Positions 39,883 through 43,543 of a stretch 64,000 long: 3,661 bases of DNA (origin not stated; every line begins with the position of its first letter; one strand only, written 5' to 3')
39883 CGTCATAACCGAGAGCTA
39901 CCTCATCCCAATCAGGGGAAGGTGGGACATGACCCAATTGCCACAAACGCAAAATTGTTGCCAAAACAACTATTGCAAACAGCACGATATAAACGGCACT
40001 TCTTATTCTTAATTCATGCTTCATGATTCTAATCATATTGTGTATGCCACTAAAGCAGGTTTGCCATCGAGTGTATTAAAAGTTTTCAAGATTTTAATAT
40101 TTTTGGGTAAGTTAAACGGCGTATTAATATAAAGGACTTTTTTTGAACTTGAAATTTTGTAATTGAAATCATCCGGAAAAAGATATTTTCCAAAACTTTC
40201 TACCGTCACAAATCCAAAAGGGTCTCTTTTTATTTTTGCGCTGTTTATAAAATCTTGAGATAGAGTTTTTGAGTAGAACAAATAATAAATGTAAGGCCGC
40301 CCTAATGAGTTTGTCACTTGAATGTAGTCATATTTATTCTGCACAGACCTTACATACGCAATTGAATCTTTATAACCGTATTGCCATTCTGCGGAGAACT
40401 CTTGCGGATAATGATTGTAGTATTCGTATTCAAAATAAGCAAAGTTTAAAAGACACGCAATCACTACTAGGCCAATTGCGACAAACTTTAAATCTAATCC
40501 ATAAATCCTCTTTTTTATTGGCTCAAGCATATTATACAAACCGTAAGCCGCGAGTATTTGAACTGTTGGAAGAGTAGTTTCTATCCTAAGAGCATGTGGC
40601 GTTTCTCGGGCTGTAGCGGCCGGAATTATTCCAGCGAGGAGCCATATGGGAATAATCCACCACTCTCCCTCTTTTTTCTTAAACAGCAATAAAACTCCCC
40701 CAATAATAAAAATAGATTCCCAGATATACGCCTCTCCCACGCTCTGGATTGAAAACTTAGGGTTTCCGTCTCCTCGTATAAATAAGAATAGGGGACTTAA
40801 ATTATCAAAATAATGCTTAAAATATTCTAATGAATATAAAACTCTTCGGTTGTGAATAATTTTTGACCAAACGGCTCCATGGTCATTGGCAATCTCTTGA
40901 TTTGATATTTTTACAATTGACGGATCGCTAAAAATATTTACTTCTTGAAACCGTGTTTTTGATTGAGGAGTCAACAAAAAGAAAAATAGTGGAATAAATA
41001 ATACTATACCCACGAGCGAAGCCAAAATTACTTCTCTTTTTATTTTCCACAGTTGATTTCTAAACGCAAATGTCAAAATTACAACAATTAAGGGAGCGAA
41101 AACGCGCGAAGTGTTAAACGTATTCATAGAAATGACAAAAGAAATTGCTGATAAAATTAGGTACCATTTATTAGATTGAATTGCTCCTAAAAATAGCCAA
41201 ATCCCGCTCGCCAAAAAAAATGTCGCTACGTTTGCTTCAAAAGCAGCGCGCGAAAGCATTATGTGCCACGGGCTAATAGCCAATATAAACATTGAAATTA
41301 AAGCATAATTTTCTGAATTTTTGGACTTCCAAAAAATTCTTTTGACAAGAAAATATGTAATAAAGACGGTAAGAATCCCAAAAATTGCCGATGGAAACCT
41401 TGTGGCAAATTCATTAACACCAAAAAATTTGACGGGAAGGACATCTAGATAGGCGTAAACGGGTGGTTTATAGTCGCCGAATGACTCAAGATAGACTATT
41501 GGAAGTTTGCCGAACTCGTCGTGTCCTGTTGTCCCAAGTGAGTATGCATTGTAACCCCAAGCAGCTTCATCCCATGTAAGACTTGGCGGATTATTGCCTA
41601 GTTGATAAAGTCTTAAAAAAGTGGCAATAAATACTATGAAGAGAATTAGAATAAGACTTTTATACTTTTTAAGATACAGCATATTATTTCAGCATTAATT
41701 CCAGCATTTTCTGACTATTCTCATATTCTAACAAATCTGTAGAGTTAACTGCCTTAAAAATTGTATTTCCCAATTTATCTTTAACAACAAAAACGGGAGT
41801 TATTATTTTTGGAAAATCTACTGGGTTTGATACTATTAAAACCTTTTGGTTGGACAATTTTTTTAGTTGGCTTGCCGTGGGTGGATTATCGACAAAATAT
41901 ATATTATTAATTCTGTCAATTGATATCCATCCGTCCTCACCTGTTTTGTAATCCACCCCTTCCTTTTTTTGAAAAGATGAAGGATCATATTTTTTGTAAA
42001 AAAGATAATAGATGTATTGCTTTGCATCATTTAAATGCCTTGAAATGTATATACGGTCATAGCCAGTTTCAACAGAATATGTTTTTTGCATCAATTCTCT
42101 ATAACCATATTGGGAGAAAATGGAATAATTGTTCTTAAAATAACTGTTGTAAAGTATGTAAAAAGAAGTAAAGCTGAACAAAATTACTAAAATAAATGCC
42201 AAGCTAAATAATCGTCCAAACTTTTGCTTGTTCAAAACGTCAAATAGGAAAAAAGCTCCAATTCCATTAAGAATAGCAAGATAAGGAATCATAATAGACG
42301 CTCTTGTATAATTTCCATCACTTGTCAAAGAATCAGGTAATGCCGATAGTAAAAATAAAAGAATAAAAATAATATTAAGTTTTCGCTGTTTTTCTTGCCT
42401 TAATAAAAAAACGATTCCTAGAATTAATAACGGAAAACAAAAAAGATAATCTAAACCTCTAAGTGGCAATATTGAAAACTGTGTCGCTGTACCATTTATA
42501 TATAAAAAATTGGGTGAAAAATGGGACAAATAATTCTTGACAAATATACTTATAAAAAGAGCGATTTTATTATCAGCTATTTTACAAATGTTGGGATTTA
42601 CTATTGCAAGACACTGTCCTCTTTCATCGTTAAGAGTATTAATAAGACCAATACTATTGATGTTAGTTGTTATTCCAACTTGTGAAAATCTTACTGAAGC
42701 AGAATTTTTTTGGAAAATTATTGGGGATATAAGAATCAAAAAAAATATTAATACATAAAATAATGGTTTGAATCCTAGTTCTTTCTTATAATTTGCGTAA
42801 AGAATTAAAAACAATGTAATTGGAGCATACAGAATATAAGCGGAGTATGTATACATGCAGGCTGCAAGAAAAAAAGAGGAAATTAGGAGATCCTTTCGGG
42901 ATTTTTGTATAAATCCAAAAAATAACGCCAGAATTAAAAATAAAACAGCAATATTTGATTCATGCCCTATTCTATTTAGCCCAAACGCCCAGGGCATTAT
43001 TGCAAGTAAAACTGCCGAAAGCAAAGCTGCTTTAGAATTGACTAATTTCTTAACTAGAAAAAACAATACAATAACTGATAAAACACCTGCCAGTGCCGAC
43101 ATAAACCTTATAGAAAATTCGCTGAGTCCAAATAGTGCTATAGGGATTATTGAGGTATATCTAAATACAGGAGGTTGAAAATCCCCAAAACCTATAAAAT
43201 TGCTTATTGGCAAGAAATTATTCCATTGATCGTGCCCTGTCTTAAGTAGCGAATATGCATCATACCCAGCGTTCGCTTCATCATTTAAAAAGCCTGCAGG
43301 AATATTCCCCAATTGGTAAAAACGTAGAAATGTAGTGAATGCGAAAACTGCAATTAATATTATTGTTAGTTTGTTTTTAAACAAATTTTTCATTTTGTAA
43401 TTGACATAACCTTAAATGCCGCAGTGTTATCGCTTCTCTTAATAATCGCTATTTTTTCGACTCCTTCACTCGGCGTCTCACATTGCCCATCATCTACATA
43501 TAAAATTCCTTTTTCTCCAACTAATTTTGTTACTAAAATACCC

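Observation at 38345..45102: A tandem quadruplication of PMT/ArnT-like GT-C genes.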

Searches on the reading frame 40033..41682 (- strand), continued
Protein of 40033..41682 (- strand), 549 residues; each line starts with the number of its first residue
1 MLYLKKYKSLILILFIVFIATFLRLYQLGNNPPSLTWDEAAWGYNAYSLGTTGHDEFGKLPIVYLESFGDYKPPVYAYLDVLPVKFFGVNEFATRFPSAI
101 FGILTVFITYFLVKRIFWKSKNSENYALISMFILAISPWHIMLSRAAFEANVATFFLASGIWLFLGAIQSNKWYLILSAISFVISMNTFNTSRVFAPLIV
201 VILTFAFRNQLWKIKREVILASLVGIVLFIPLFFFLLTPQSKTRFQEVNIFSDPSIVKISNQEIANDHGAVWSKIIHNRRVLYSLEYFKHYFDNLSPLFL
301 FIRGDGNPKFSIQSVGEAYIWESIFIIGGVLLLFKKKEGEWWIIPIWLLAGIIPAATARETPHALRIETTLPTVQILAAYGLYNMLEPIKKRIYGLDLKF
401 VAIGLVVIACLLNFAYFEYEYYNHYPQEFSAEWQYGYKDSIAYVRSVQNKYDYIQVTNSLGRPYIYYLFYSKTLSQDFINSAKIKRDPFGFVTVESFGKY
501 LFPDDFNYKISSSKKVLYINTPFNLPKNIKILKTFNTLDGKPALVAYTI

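Call 40: search_solved_structures(query=A2, max_evalue=10, show_alignments=3)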
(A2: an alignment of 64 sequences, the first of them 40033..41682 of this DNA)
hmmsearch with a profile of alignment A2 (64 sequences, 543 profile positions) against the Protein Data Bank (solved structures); distinct sequences matched with E-value up to 10: 1.
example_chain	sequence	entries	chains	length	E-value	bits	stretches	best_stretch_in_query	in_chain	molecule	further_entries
5ezm_A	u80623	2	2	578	0.00012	24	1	71-236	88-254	4-amino-4-deoxy-L-arabinose transferase or related glycosyltransferases of PMT family | 4-amino-4-deoxy-L-arabinose (L-Ara4N) transferase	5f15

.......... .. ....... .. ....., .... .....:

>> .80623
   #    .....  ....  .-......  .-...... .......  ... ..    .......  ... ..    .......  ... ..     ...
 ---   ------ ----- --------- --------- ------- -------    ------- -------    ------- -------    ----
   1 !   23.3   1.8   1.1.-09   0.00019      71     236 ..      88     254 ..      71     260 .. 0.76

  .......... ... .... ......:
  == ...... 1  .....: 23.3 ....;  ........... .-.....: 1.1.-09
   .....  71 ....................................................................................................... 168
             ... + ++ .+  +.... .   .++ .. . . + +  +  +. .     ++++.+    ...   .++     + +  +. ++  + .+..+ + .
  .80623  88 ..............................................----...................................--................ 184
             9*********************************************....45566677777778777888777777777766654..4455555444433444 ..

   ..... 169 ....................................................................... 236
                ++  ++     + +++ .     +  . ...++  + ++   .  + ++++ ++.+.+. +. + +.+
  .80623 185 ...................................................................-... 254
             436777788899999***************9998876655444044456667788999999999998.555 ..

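Call 74: find_encoding_contigs(protein=P0085, flank=6000, max_places=1)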
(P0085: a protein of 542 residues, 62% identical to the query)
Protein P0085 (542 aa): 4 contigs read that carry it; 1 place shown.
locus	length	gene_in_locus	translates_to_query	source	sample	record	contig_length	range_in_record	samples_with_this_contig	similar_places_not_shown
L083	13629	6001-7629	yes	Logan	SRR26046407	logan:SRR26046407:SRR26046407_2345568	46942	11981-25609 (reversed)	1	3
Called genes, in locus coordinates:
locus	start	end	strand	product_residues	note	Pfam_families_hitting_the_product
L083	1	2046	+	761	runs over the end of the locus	PF09586:YfhO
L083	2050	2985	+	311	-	PF00535:Glycos_transf_2, PF10111:Glyco_tranf_2_2 (weak), PF13641:Glyco_tranf_2_3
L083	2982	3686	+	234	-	PF00535:Glycos_transf_2, PF10111:Glyco_tranf_2_2 (weak), PF13641:Glyco_tranf_2_3 (weak)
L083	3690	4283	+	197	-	PF13489:Methyltransf_23, PF13847:Methyltransf_31 (weak), PF08241:Methyltransf_11, PF08242:Methyltransf_12 (faint), PF13649:Methyltransf_25 (weak)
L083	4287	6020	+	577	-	PF13231:PMT_2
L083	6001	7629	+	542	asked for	PF02366:PMT, PF13231:PMT_2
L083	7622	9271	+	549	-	PF13231:PMT_2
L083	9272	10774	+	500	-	PF13231:PMT_2 (weak)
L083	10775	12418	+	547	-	PF13231:PMT_2 (weak), PF10131:PTPS_related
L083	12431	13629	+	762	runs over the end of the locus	PF00535:Glycos_transf_2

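Call 75: find_encoding_contigs(protein=P0089, flank=6000, max_places=1)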
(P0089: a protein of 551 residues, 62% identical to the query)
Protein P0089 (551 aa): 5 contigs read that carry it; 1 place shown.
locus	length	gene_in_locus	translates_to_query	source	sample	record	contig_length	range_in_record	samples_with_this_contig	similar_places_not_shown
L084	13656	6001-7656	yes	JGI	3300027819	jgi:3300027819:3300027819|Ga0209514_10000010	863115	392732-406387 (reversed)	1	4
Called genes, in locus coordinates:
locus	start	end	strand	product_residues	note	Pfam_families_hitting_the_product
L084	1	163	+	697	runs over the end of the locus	PF13231:PMT_2 (weak), PF03717:PBP_dimer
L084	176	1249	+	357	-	PF13439:Glyco_transf_4 (faint), PF00534:Glycos_transf_1, PF13692:Glyco_trans_1_4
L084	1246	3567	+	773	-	PF09586:YfhO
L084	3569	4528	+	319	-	PF00535:Glycos_transf_2, PF10111:Glyco_tranf_2_2 (weak), PF13641:Glyco_tranf_2_3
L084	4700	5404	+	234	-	PF00535:Glycos_transf_2, PF10111:Glyco_tranf_2_2, PF13641:Glyco_tranf_2_3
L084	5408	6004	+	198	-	PF13489:Methyltransf_23, PF13649:Methyltransf_25, PF13847:Methyltransf_31, PF08241:Methyltransf_11, PF08242:Methyltransf_12 (weak)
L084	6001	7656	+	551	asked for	PF02366:PMT, PF13231:PMT_2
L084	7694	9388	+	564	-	PF13231:PMT_2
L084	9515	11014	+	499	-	-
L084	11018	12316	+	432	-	PF13231:PMT_2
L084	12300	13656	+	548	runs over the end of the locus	PF13231:PMT_2 (weak), PF10131:PTPS_related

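Call 76: find_encoding_contigs(protein=P0036, flank=6000, max_places=1)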
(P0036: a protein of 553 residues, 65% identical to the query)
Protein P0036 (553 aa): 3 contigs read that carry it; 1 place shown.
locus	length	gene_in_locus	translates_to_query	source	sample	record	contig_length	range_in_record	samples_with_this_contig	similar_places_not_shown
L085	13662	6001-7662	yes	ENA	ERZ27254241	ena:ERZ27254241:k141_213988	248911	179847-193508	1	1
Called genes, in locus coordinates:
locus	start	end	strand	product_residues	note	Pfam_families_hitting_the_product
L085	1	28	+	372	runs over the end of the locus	PF00534:Glycos_transf_1, PF13692:Glyco_trans_1_4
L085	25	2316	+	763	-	PF09586:YfhO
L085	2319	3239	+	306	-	PF00535:Glycos_transf_2, PF10111:Glyco_tranf_2_2, PF13641:Glyco_tranf_2_3, PF13632:Glyco_trans_2_3 (weak)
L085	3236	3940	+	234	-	PF00535:Glycos_transf_2, PF10111:Glyco_tranf_2_2, PF13641:Glyco_tranf_2_3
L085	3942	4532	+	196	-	PF13489:Methyltransf_23, PF13847:Methyltransf_31, PF08241:Methyltransf_11, PF08242:Methyltransf_12 (weak), PF13649:Methyltransf_25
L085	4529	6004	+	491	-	-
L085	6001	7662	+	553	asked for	PF02366:PMT, PF13231:PMT_2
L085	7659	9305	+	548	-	PF13231:PMT_2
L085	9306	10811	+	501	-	PF13231:PMT_2 (weak)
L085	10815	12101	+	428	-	-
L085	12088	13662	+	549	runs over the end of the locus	PF10131:PTPS_related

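Call 77: find_encoding_contigs(protein=P0109, flank=6000, max_places=1)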
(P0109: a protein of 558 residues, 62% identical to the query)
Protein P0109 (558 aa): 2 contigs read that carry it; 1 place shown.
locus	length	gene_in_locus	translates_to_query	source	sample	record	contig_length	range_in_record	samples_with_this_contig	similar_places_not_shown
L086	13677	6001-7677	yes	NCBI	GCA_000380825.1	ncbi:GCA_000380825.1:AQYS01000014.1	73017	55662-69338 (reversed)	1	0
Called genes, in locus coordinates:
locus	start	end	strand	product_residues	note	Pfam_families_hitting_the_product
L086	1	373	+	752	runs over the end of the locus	-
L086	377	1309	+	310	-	PF00535:Glycos_transf_2, PF10111:Glyco_tranf_2_2 (faint), PF13641:Glyco_tranf_2_3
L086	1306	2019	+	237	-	PF00535:Glycos_transf_2, PF10111:Glyco_tranf_2_2, PF13641:Glyco_tranf_2_3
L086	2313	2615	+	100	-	PF13489:Methyltransf_23 (weak)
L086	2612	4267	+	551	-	PF02366:PMT, PF13231:PMT_2 (weak)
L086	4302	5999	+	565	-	PF13231:PMT_2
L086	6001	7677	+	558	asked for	PF02366:PMT, PF13231:PMT_2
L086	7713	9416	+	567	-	PF13231:PMT_2 (faint)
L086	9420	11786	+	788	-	PF09586:YfhO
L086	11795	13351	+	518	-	PF13231:PMT_2 (weak)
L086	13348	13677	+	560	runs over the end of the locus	PF10131:PTPS_related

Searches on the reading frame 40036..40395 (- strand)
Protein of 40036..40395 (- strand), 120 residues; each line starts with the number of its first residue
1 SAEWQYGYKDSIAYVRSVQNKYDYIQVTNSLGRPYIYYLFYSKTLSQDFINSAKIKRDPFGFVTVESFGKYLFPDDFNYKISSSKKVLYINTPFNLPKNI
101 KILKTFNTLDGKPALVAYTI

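Call 62: predict_structure(alignment_id=A3)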
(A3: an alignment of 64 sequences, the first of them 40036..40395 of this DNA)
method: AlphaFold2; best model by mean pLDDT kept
length: 120 residues; sequences in the alignment: 64
mean_pLDDT: 91.6   pTM: 0.85
mean pLDDT of the five models: 91.6, 90.9, 89.8, 89.7, 87.8
residues with pLDDT >= 90: 88; 70-90: 27; 50-70: 5; < 50: 0
segments of 3 or more residues with pLDDT < 50: none
pLDDT, mean of each block of 10 residues (from residue 1): 72 95 95 91 94 95 94 91 94 91 93 94
secondary structure, 60 per line:
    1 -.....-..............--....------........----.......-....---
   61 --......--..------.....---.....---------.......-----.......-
elements in order: H2-6 H8-21 E24-27 H34-41 H46-52 E54-57 E63-68 H79-83 E87-91 E101-107 E113-119

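Call 64: fold_search(model_id=the predicted structure, library=pdb)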
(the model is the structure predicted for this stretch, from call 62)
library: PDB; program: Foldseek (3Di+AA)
matches with E <= 10: 1184; with E <= 0.001: 0
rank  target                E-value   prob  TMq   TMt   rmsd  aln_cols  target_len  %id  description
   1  6rcv_H                1.3e-01  0.09  0.13  0.08  15.0        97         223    8  PfRH5 bound to monoclonal antibodies R5.011 and R5.016 (released 2019-06-26)
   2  5wkz_H                2.0e-01  0.08  0.17  0.10  18.9       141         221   10  VH1-69 germline antibody predicted from CR6261 (released 2018-08-01)
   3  6rcv_C                2.1e-01  0.08  0.14  0.09  16.3        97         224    6  PfRH5 bound to monoclonal antibodies R5.011 and R5.016 (released 2019-06-26)
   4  5yw5_C                2.5e-01  0.14  0.24  0.18   8.3       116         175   14  Crystal structure of Adenine phosphoribosyltransferase from Francisella tularensis in complex with adenine (released 2018-01-03)
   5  7bbj_H                2.5e-01  0.06  0.14  0.10  17.9       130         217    9  CD73 in complex with the humanized antagonistic antibody mAb19 (released 2021-12-29)
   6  5weq_B                3.1e-01  0.05  0.14  0.09  14.3        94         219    5  The crystal structure of a MR78 mutant (released 2018-04-25)
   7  7k3q_H                3.3e-01  0.05  0.14  0.09  16.9       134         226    8  An ultra-potent human neutralizing antibody locks the SARS-CoV-2 spike in the closed conformation (released 2020-10-07)
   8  7lm8_H                3.8e-01  0.05  0.14  0.08  15.3        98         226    9  Crystal structure of SARS-CoV-2 spike protein receptor-binding domain in complex with two cross-neutralizing antibodie (released 2021-03-31)
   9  5uy3_A                4.0e-01  0.06  0.14  0.08  20.1       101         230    7  Crystal structure of human Fab PGT144, a broadly reactive and potent HIV-1 neutralizing antibody (released 2017-04-19)
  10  4rqq_H                4.0e-01  0.05  0.15  0.09  20.3       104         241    7  Crystal structure of human Fab PGDM1400, a broadly reactive and potent HIV-1 neutralizing antibody (released 2014-11-19)
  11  8qzr_H                4.0e-01  0.04  0.14  0.09  14.8       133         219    8  SARS-CoV-2 delta RBD complexed with BA.4/5-9 Fab (released 2024-04-03)
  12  7rku_J                4.3e-01  0.06  0.14  0.09  15.7       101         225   11  Structure of the SARS-CoV-2 receptor binding domain in complex with the human neutralizing antibody Fab fragment, C022 (released 2021-09-22)
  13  9lfl_E                4.3e-01  0.05  0.16  0.10  16.0        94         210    8  Cryo-EM structure of linker-extended biparatopic antibody BA1-GP4 in complex with TNFR2 (released 2025-08-13)
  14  4i3r_H                4.6e-01  0.06  0.16  0.10  17.3       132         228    8  Crystal structure of the outer domain of HIV-1 gp120 in complex with VRC-PG04 space group P3221 (released 2013-01-09)
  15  8pe9_H                4.9e-01  0.06  0.13  0.09  13.8        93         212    8  Complex between DDR1 DS-like domain and PRTH-101 Fab (released 2023-06-28)
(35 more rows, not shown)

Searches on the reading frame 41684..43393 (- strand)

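Call 5: search_protein_families(library=pfam, proteins=[window:41684-43393:-], max_evalue=0.01)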
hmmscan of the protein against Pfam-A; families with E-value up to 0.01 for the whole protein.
window:41684-43393:- (569 aa): 2 families
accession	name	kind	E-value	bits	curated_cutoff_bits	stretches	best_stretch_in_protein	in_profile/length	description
PF13231.12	PMT_2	-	9.7e-18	65.3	26.1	1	73-226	2-158/160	Dolichyl-phosphate-mannose-protein mannosyltransferase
PF02516.20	STT3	-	0.0014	18.7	24.5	1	95-245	98-257/405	Oligosaccharyl transferase STT3, N-terminal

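Call 23: search_protein_families(library=ncbifam, proteins=[window:41684-43393:-], max_evalue=0.001)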
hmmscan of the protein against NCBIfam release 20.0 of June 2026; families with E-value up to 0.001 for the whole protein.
window:41684-43393:- (569 aa): 2 families
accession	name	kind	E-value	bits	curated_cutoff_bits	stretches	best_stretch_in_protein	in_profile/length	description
TIGR03663.1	TIGR03663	subfamily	1.5e-09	37.4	126.25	1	11-205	2-186/435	flippase activity-associated protein Agl23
NF058602.1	PrMnsylTfPmt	equivalog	0.00011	21.2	800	1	8-157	35-184/530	protein O-mannosyltransferase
